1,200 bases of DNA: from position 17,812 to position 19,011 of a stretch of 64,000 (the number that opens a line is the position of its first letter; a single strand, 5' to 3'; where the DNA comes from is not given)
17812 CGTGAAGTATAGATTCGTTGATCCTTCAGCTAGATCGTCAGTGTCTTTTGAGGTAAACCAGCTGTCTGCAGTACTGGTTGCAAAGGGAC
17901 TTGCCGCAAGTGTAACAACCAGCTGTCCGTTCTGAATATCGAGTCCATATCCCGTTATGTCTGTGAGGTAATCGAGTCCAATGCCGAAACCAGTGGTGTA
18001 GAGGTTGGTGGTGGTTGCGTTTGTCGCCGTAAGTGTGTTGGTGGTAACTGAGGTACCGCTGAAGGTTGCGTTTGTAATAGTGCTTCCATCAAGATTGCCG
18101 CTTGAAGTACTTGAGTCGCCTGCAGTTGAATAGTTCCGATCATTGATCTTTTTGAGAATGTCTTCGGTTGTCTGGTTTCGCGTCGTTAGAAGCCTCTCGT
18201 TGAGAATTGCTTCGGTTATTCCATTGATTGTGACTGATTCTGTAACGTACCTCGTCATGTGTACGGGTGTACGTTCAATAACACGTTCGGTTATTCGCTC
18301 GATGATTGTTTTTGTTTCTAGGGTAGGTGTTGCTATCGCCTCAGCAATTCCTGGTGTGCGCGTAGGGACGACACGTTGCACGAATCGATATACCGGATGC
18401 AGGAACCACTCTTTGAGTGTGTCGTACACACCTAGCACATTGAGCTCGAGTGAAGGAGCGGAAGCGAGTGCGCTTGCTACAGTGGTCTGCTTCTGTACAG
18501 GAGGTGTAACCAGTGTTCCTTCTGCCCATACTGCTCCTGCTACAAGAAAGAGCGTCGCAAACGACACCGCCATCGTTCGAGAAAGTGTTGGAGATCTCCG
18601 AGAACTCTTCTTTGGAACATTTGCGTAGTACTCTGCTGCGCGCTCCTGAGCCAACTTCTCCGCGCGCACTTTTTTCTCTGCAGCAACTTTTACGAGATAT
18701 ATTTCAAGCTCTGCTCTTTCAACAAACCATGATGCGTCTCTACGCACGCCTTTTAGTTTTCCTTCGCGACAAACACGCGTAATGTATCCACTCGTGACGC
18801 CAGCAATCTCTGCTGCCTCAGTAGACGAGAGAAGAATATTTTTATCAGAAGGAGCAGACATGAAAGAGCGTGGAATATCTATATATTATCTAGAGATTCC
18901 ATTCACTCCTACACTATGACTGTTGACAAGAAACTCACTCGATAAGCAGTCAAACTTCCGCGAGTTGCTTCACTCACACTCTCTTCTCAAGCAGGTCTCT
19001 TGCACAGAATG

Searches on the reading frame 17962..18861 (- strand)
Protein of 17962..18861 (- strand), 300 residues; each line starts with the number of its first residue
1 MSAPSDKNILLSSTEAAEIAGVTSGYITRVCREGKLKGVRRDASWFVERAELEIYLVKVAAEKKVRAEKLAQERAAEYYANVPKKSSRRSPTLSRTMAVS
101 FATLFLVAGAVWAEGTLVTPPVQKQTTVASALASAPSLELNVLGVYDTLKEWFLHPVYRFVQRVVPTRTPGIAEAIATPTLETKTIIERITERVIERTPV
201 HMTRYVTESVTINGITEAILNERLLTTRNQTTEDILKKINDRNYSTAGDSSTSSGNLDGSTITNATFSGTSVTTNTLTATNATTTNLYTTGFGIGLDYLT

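Call 8: search_protein_families(library=pfam, proteins=[window:17962-18861:-], max_evalue=1)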
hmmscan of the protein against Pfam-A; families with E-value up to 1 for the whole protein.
window:17962-18861:- (300 aa): 1 family
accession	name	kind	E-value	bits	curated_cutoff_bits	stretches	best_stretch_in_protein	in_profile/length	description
PF12728.13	HTH_17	-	1.7e-05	25.4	27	1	10-56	1-47/51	Helix-turn-helix domain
